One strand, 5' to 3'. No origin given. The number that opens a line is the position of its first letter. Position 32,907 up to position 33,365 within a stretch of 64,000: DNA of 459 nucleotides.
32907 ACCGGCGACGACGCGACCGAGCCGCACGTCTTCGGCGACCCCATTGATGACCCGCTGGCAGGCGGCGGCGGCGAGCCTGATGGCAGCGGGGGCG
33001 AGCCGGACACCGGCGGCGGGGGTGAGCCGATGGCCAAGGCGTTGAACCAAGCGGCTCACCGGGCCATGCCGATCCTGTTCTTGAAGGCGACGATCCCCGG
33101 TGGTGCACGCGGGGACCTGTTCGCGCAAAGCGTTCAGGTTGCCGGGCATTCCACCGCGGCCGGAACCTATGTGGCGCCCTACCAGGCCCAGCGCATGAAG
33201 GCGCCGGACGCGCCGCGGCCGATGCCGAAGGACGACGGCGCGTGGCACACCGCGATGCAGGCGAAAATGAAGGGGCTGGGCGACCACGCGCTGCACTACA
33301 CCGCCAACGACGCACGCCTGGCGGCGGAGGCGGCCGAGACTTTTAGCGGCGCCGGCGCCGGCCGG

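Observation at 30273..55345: Cassette array of giant 'polyvalent' proteins sharing a roughly 45-aa module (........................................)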

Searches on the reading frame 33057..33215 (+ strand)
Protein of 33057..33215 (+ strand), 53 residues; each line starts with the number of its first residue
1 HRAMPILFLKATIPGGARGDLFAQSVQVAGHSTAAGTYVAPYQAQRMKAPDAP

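Call 9: search_dna_similar(query=window:33066-33215:+, collection=phages, mode=protein, max_evalue=1, max_rows=30)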
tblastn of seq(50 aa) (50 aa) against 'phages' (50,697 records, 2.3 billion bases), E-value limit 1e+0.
No match.
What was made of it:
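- Tried and rejected: A tblastn search of the module against GenBank phages found nothing at E <= 1 (call 9).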

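Call 10: find_homologous_proteins(query=window:33066-33215:+, max_evalue=0.01)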
Query seq(50 aa): no candidate shares three 5-residue words with the query. No homologue found.

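Call 19: search_protein_representatives(alignment_id=A1)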
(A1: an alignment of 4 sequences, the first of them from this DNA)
Query: 4 sequences, 53 profile positions. Proteins with E-value up to 0.001 (for the whole library): 250; up to 1e-10: 83; up to 1e-30: 0. The best 150 are listed.
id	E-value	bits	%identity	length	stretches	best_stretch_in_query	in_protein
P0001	3.2e-25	103.8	-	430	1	1-53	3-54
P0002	2.3e-23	97.8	-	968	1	3-51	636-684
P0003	6.9e-21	89.9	-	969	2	7-51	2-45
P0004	1.7e-19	85.4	-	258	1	4-53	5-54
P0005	1.3e-18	82.6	-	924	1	6-48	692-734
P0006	3.3e-18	81.3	-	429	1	7-53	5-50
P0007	8.5e-18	80.0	-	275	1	3-51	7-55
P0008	1.0e-17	79.7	-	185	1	5-53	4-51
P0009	1.0e-17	79.7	-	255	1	5-53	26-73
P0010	1.1e-17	79.7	-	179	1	4-52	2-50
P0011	1.9e-17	78.9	-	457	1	5-53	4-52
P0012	1.9e-17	78.8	-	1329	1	7-51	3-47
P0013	5.3e-17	77.4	-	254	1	5-49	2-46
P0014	5.7e-17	77.3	-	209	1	4-52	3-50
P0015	9.8e-17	76.6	-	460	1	5-53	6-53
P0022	4.7e-16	74.4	-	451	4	24-43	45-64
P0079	4.5e-11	58.4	-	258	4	25-47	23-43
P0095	6.9e-10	54.6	-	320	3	25-42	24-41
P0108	5.2e-09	51.8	-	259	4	26-44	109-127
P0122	8.4e-08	48.0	-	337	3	22-43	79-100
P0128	2.8e-07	46.3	-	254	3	24-43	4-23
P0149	2.7e-06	43.1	-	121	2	24-42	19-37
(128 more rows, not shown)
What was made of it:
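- A profile of the four copies finds 250 cluster representatives at E <= 1e-3, 83 of them at E <= 1e-10 (call 19).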

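Call 29: find_homologous_proteins(query=A2, max_evalue=0.001)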
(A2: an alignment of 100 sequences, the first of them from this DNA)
Query A2 (100 sequences) (53 aa, profile of the alignment): 1 proteins with E <= 0.001 among 191 candidates.
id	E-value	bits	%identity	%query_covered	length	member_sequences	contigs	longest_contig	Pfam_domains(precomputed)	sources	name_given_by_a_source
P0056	4.4e-13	66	61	68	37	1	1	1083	-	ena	-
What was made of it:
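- Tried and rejected: Word-indexed protein searches with the module, alone or as a 100-sequence profile, found nothing or one fragment, because the query is too short (calls 10, 29).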

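Call 32: find_related_loci(query=A1, collection=genome_contigs, flank=10000)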
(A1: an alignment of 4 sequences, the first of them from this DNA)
Query A1 (53 aa) in genome_contigs; peptide patterns used: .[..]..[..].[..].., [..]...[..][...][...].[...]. (x = any residue, [..] = any of these).
72 stretches matched a pattern; 1 encode a relative of the query (tblastn E <= 1e-3); 1 distinct loci.
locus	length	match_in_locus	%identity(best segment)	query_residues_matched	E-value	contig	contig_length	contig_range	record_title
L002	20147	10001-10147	53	1-48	1e-12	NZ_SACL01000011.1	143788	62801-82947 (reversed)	Rhodovarius crocodyli strain CCP-6 NODE_11_length_143788_cov_69, whole genome shotgun sequence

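Call 33: find_related_loci(query=A1, collection=viral_contigs, flank=10000)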
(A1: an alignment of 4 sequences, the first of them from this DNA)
Query A1 (53 aa) in viral_contigs; peptide patterns used: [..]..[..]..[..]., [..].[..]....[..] (x = any residue, [..] = any of these).
236 stretches matched a pattern; 3 encode a relative of the query (tblastn E <= 1e-3); 3 distinct loci.
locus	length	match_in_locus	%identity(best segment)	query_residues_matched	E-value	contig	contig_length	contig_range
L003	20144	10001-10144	65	6-53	5e-18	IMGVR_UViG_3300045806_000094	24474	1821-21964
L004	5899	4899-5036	63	6-51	4e-16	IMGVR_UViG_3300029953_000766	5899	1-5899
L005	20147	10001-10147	53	1-48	3e-12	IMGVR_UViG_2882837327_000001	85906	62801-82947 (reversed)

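Call 54: search_protein_families(library=pfam, alignment_id=A3, max_evalue=0.001)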
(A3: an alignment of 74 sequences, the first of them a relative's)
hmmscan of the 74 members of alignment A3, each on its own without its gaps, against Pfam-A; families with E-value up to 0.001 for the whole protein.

A. member 1, P0001 (430 aa): 0 families

B. families by the number of members that match (of 74 scanned): 9 families
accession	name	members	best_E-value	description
PF18798.6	LPD3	1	6.5e-13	Large polyvalent protein-associated domain 3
PF03411.18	Peptidase_M74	1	4.7e-07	Penicillin-insensitive murein endopeptidase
PF13489.12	Methyltransf_23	1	1.1e-06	Methyltransferase domain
PF02384.22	N6_Mtase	1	1.3e-06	N-6 DNA Methylase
PF05175.20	MTS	1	2.7e-06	Methyltransferase small domain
PF07669.17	Eco57I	1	4.1e-06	Eco57I restriction-modification methylase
PF18760.7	ART-PolyVal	1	1.5e-05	ADP-Ribosyltransferase in polyvalent proteins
PF20068.4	Amphi-Trp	1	4e-05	Amphi-Trp domain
PF07443.18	HARP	1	0.00037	HepA-related protein (HARP)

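Call 55: search_protein_families(library=pfam, alignment_id=A4, max_evalue=0.001)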
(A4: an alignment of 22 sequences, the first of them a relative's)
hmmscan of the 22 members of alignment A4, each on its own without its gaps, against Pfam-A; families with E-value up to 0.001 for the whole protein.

A. member 1, P0003 (969 aa): 0 families

B. families by the number of members that match (of 22 scanned): 19 families
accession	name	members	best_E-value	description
PF18796.6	LPD1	8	3.2e-21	Large polyvalent protein-associated domain 1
PF00176.29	SNF2-rel_dom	7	1.1e-24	SNF2-related domain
PF02384.22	N6_Mtase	7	6.4e-15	N-6 DNA Methylase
PF00271.37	Helicase_C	7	4.1e-12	Helicase conserved C-terminal domain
PF07669.17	Eco57I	7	2.9e-09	Eco57I restriction-modification methylase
PF13489.12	Methyltransf_23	5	2.3e-07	Methyltransferase domain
PF14890.11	Intein_splicing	2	1.2e-11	Intein splicing domain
PF18809.6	PBECR1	2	4e-11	phage-Barnase-EndoU-ColicinE5/D-RelE like nuclease1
PF05175.20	MTS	2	7.2e-05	Methyltransferase small domain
PF12083.13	DUF3560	1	1.2e-32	Domain of unknown function (DUF3560)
PF18974.5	DUF5710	1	3.4e-27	Domain of unknown function (DUF5710)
PF18812.6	PBECR3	1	1.7e-15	phage-Barnase-EndoU-ColicinE5/D-RelE like nuclease3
PF18789.6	DarA_C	1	3.1e-12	Defence against restriction A C-terminal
PF04851.21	ResIII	1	6.2e-12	Type III restriction enzyme, res subunit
PF13871.12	Helicase_C_4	1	6.4e-07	C-terminal domain on Strawberry notch homologue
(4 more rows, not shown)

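Call 56: search_protein_families(library=pfam, alignment_id=A5, max_evalue=0.001)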
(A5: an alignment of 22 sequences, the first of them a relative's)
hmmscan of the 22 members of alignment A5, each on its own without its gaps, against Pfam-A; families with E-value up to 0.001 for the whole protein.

A. member 1, P0002 (968 aa): 0 families

B. families by the number of members that match (of 22 scanned): 9 families
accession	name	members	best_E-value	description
PF18823.6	InPase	3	3.8e-42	Inorganic Pyrophosphatase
PF23474.1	Acb1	3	7e-34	Anti-CBASS protein Acb1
PF06414.18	Zeta_toxin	3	2.4e-20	Zeta toxin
PF13671.12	AAA_33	3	2.6e-10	AAA domain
PF04607.23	RelA_SpoT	2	1.7e-05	Region found in RelA / SpoT proteins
PF02834.22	LigT_PEase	2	0.00068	LigT like Phosphoesterase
PF18796.6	LPD1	1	3.1e-20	Large polyvalent protein-associated domain 1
PF18789.6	DarA_C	1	1.5e-12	Defence against restriction A C-terminal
PF13563.12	2_5_RNA_ligase2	1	0.00023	2'-5' RNA ligase superfamily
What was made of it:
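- The cargos are cytoplasmic DNA and nucleotide enzymes (calls 54-56).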

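Call 57: search_protein_families(library=pfam, proteins=[window:33057-33215:+, P0095, P0122, P0128, P0149, P0108, P0022, P0079], max_evalue=10)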
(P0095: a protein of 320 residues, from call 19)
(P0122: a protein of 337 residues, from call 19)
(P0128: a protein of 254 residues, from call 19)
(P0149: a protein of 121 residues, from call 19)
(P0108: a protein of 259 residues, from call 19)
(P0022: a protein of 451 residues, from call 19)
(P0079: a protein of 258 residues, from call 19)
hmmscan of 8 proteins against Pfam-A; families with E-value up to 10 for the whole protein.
seq(53 aa): 1 family
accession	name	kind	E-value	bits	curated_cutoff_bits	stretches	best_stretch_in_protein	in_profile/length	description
PF15070.11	GOLGA2L5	-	0.33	10.2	29.2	1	24-47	444-467/520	Putative golgin subfamily A member 2-like protein 5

P0095 (320 aa): 3 families
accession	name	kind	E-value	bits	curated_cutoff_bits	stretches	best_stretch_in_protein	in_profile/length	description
PF18914.6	DUF5666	-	0.00089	19.9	27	0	24-39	41-56/60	Domain of unknown function (DUF5666)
PF03004.19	Transposase_24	-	0.0028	18.2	28.7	1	22-41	60-79/138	Plant transposase (Ptta/En/Spm family)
PF20615.3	DUF6802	-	0.2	12.1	27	0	32-58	72-98/102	Family of unknown function (DUF6802)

P0122 (337 aa): 2 families
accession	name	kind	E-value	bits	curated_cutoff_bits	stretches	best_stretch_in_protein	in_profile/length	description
PF18914.6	DUF5666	-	0.00048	20.8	27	2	24-41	39-56/60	Domain of unknown function (DUF5666)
PF03004.19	Transposase_24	-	0.19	12.3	28.7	0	28-45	64-81/138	Plant transposase (Ptta/En/Spm family)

P0128 (254 aa): 7 families
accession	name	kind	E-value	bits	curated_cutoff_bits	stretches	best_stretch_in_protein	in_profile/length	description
PF12678.13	zf-rbx1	-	2.1e-05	25.1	31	1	156-185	26-55/55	RING-H2 zinc finger domain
PF13639.12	zf-RING_2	-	0.00025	21.7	27.3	1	157-185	19-44/44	Ring finger domain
PF03004.19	Transposase_24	-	0.007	17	28.7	0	36-53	65-82/138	Plant transposase (Ptta/En/Spm family)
PF18914.6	DUF5666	-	0.028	15.1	27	0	34-75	19-55/60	Domain of unknown function (DUF5666)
PF07800.18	DUF1644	-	0.12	12.9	25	1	125-198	78-104/166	Protein of unknown function (DUF1644)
PF13923.12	zf-C3HC4_2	-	0.14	12.4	27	1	154-184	12-40/40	Zinc finger, C3HC4 type (RING finger)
PF12861.13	zf-ANAPC11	-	0.17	12.4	25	1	160-188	30-61/65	Anaphase-promoting complex subunit 11 RING-H2 finger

P0149 (121 aa): 2 families
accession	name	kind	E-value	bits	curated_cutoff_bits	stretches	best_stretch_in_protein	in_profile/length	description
PF18914.6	DUF5666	-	0.066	13.9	27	1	19-38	40-59/60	Domain of unknown function (DUF5666)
PF22861.1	GEO12453p1-like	-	9.9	7.8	32.2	1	6-65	7-64/74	GEO12453p1-like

P0108 (259 aa): 5 families
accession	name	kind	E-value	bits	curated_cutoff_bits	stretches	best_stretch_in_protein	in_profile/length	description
PF18914.6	DUF5666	-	1.9e-05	25.3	27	2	4-19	41-56/60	Domain of unknown function (DUF5666)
PF03004.19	Transposase_24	-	2e-05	25.2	28.7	2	53-108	59-115/138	Plant transposase (Ptta/En/Spm family)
PF03380.19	DUF282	-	0.071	13.5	22.8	1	43-61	20-38/38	Caenorhabditis protein of unknown function, DUF282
PF14382.12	ECR1_N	-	0.76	10.1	27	0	113-122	13-22/38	Exosome complex exonuclease RRP4 N-terminal region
PF07212.18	Hyaluronidase_1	-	0.9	9.9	27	1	32-161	3-126/161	Hyaluronidase protein (HylP)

P0022 (451 aa): 4 families
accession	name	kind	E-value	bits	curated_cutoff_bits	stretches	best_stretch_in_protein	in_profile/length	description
PF00069.31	Pkinase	-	1.1e-11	45.1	31.7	1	354-440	2-89/263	Protein kinase domain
PF07714.23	PK_Tyr_Ser-Thr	-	3.4e-11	43.4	23.1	1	353-435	1-86/258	Protein tyrosine and serine/threonine kinase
PF03004.19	Transposase_24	-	1.9e-07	31.8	28.7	3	168-228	63-122/138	Plant transposase (Ptta/En/Spm family)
PF18914.6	DUF5666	-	3.2e-05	24.6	27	1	119-139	36-56/60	Domain of unknown function (DUF5666)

P0079 (258 aa): 2 families
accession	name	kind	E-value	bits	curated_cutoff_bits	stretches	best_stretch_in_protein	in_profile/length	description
PF03004.19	Transposase_24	-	3.1e-05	24.6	28.7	3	18-50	57-89/138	Plant transposase (Ptta/En/Spm family)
PF20918.2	SPOCS_spoVID-N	-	1.2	9.4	27.1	1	22-69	36-85/132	SPOCS_spoVID-N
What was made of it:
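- Tried and rejected: The hairpin on its own gives only sub-threshold DUF5666 and Transposase_24 noise (call 57).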

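Call 63: predict_structure(alignment_id=A2)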
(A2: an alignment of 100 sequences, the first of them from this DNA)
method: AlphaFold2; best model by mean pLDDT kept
length: 53 residues; sequences in the alignment: 100
mean_pLDDT: 86.1   pTM: 0.46
mean pLDDT of the five models: 86.1, 82.8, 81.1, 79.1, 77.4
residues with pLDDT >= 90: 24; 70-90: 25; 50-70: 4; < 50: 0
segments of 3 or more residues with pLDDT < 50: none
pLDDT, mean of each block of 10 residues (from residue 1): 81 71 92 98 92 75
secondary structure, 60 per line:
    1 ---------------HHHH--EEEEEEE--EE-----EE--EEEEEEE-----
elements in order: H16-19 E22-28 E42-48
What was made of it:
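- AF2 (pLDDT 86) folds residues 22-48 into a beta-hairpin and assigns no secondary structure to the leader (call 63). In the long form, DLF begins a predicted beta-strand of a folded hairpin rather than lying in a free loop (call 63).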

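Call 67: fold_search(model_id=the predicted structure, library=pdb)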
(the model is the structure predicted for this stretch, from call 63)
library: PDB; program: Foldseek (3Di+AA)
matches with E <= 10: 28; with E <= 0.001: 0
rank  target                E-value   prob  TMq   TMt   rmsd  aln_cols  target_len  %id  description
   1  7oko_1                1.5e+00  0.77  0.41  0.47   3.4        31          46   16  Structure of the outer-membrane core complex (outer ring) from a conjugative type IV secretion system (released 2021-12-08)
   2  7oko_0                3.1e+00  0.11  0.31  0.29   8.6        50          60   14  Structure of the outer-membrane core complex (outer ring) from a conjugative type IV secretion system (released 2021-12-08)
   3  7spb_A1               3.5e+00  0.20  0.39  0.38  10.9        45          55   16  Models for C13 reconstruction of Outer Membrane Core Complex (OMCC) of Type IV Secretion System (T4SS) encoded by F-p (released 2022-02-02)
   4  1a7b_A                3.7e+00  0.03  0.17  0.13  14.6        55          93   18  ENGINEERING A MISFOLDED FORM OF CD2 (released 1998-06-17)
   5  1zk9                  4.0e+00  0.09  0.27  0.16  19.4        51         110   20  NF-kB RelB forms an intertwined homodimer (released 2005-05-10)
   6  1zka                  4.5e+00  0.08  0.27  0.16  19.3        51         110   20  NF-kB RelB forms an intertwined homodimer, Y300S mutant (released 2005-05-10)
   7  9mh8_D                5.5e+00  0.09  0.28  0.06   8.3        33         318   12  CryoEM structure of G protein-gated inwardly rectifying potassium channel GIRK2 R92F (State 2) (released 2025-12-10)
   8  1u42                  5.5e+00  0.08  0.28  0.18  19.2        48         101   17  Crystal structure of MLAM mutant of dimerisation domain of NF-kB p50 transcription factor (released 2004-08-17)
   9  1a64_A                6.2e+00  0.02  0.17  0.13  14.7        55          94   18  ENGINEERING A MISFOLDED FORM OF RAT CD2 (released 1998-05-27)
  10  8c6j_S                6.6e+00  0.06  0.26  0.04   3.7        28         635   14  Human spliceosomal PM5 C* complex (released 2023-07-12)
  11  7spb_B1               7.0e+00  0.20  0.38  0.32   3.4        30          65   13  Models for C13 reconstruction of Outer Membrane Core Complex (OMCC) of Type IV Secretion System (T4SS) encoded by F-p (released 2022-02-02)
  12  3juz                  7.0e+00  0.06  0.27  0.18  18.8        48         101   21  Crystal structure of a mutant of RelB dimerization domain(M5) (released 2010-11-24)
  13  3jss                  7.0e+00  0.04  0.21  0.14  19.1        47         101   17  Crystal structure of a mutant RelB dimerization domain (released 2010-11-24)
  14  3syo                  8.0e+00  0.12  0.33  0.07   4.1        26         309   12  Crystal structure of the G protein-gated inward rectifier K+ channel GIRK2 (Kir3.2) in complex with sodium (released 2011-10-12)
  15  1tgs_Z                8.0e+00  0.04  0.21  0.09   7.2        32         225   12  THREE-DIMENSIONAL STRUCTURE OF THE COMPLEX BETWEEN PANCREATIC SECRETORY INHIBITOR (KAZAL TYPE) AND TRYPSINOGEN AT 1.8  (released 1983-01-18)
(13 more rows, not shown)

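Call 73: find_related_loci(query=A6, collection=metagenome_contigs, flank=10000)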
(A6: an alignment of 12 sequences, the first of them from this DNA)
Query A6 (50 aa) in metagenome_contigs; peptide patterns used: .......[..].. (x = any residue, [..] = any of these).
14 stretches matched a pattern; 1 encode a relative of the query (tblastn E <= 1e-3); 1 distinct loci.
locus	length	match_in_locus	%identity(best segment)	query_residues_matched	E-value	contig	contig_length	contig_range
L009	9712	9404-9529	56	3-45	5e-10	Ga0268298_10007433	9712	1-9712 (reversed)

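Call 74: find_related_loci(query=A6, collection=viral_contigs, flank=10000)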
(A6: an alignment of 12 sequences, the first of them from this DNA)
Query A6 (50 aa) in viral_contigs; peptide patterns used: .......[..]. (x = any residue, [..] = any of these).
15 stretches matched a pattern; 3 encode a relative of the query (tblastn E <= 1e-3); 3 distinct loci.
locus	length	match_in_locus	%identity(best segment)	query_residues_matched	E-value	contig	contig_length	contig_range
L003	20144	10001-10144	65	3-50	6e-18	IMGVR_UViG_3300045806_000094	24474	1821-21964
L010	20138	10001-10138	54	1-45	1e-11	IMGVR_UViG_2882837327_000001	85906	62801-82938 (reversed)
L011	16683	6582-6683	39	2-50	2e-4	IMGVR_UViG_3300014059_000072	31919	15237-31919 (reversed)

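Call 81: search_solved_structures(query=A2, max_evalue=10)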
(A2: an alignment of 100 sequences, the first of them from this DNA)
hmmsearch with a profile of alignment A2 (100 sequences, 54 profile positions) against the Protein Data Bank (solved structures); distinct sequences matched with E-value up to 10: 4.
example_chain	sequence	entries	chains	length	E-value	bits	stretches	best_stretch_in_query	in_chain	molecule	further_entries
7wac_A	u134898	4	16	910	0.56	13.2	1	23-43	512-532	Cyanophycin synthase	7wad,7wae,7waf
4wsh_A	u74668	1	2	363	0.84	12.6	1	20-48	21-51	Uroporphyrinogen decarboxylase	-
2jmr_A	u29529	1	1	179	2.8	11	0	20-52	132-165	fimF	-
7lw1_A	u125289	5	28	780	2.9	10.9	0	21-36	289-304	ATP-dependent 6-phosphofructokinase, liver type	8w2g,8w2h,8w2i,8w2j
